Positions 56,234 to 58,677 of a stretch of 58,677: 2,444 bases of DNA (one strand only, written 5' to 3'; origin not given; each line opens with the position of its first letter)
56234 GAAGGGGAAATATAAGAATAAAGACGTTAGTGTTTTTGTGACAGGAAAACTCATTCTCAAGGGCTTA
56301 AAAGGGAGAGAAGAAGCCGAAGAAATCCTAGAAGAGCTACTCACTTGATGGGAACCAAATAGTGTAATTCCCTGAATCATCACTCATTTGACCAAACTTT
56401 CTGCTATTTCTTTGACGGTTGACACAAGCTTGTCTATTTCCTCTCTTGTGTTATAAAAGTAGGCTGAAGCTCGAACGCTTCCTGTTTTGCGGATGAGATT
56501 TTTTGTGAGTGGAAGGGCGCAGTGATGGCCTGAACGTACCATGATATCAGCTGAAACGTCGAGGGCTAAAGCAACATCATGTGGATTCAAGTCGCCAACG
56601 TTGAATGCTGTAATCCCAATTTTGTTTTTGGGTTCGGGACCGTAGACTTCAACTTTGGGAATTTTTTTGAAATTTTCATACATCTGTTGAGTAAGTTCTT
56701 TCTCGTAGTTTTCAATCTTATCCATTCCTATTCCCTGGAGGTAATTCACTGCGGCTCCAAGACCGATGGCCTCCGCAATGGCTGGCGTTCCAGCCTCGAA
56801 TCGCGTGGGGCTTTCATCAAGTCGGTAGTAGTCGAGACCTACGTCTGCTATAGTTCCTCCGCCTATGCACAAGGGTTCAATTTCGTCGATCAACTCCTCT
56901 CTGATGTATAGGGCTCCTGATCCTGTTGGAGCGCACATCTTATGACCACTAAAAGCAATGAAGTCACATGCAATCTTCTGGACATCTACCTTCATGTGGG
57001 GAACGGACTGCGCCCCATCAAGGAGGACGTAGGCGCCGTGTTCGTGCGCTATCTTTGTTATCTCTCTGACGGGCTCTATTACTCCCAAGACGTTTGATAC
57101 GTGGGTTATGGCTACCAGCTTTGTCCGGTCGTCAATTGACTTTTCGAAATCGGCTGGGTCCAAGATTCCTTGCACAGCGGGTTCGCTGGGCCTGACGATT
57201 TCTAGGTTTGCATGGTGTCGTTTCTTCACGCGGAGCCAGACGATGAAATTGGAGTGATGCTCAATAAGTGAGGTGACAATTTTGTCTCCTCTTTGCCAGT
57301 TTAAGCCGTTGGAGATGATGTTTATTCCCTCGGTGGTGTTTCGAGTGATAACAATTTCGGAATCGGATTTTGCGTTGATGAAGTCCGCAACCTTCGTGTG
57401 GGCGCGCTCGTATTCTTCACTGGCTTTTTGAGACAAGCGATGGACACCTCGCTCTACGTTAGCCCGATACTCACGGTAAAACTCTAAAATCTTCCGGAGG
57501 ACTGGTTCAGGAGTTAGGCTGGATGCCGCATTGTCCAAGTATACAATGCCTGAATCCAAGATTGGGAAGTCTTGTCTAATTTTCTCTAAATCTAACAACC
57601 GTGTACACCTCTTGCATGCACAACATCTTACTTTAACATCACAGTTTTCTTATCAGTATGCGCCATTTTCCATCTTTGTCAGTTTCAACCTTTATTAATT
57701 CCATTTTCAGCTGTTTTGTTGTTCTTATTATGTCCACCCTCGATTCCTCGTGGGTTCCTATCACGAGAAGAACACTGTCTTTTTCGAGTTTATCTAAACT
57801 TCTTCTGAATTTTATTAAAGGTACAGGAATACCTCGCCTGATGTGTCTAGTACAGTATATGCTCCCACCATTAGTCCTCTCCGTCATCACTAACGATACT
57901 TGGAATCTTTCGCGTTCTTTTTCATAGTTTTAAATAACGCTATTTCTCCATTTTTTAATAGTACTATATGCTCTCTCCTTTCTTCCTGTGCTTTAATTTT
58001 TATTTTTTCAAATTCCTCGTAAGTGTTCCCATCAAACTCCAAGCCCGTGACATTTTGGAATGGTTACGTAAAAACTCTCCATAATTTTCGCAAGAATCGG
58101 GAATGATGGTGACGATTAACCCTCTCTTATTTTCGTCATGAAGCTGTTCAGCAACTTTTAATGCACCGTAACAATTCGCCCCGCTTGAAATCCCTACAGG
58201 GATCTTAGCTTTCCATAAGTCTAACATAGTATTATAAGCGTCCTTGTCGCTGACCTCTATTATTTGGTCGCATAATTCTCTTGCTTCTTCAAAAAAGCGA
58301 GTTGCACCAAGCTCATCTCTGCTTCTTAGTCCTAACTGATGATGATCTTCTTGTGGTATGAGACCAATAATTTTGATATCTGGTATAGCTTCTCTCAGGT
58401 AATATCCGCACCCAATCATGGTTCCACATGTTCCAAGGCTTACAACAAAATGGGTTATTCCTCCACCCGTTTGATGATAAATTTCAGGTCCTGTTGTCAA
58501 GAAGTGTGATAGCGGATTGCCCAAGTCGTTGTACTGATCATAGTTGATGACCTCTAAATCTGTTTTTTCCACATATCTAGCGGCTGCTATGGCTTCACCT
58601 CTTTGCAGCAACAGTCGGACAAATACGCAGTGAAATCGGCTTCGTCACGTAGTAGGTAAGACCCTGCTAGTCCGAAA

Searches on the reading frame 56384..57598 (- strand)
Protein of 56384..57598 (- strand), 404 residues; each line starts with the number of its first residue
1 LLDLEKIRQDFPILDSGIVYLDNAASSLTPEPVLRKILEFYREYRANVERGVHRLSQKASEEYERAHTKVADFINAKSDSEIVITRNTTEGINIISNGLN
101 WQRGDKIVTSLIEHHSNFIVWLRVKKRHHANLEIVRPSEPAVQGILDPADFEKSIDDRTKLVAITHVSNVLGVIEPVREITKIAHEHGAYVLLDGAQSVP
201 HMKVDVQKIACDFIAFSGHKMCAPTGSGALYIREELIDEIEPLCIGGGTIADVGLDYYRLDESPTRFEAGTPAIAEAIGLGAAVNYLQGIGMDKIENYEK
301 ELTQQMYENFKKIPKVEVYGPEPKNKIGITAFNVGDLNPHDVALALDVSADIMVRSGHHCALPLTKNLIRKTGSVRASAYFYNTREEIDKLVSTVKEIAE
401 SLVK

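Call 39: search_protein_families(library=pfam, proteins=[window:56384-57598:-])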
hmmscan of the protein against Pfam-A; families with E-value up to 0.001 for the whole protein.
window:56384-57598:- (404 aa): 5 families
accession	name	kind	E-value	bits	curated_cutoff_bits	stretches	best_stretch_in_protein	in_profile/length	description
PF00266.25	Aminotran_5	-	8.3e-134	446.7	21.5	1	19-391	1-371/371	Aminotransferase class-V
PF01212.27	Beta_elim_lyase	-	2.4e-07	30.8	27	1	84-239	52-218/288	Beta-eliminating lyase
PF01041.23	DegT_DnrJ_EryC1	-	2.9e-06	27.2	19.8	1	82-230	42-184/360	DegT/DnrJ/EryC1/StrS aminotransferase family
PF00155.27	Aminotran_1_2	-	9.3e-06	25.5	19.7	1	66-196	47-187/361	Aminotransferase class I and II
PF01053.26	Cys_Met_Meta_PP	-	7.9e-05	21.8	27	1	105-202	92-181/381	Cys/Met metabolism PLP-dependent enzyme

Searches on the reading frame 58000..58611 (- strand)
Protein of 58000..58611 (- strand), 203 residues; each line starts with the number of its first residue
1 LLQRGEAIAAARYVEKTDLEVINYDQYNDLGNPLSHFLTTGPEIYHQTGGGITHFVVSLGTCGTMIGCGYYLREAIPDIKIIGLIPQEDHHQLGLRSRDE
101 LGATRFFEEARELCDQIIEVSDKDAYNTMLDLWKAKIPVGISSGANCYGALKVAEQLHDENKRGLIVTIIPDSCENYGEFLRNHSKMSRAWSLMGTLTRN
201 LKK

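Call 39: search_protein_families(library=pfam, proteins=[window:58000-58611:-])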
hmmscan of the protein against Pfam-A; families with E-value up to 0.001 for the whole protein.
window:58000-58611:- (203 aa): 1 family
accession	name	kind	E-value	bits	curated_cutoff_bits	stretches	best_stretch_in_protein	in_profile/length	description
PF00291.31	PALP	-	1e-21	78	35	1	6-171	113-294/295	Pyridoxal-phosphate dependent enzyme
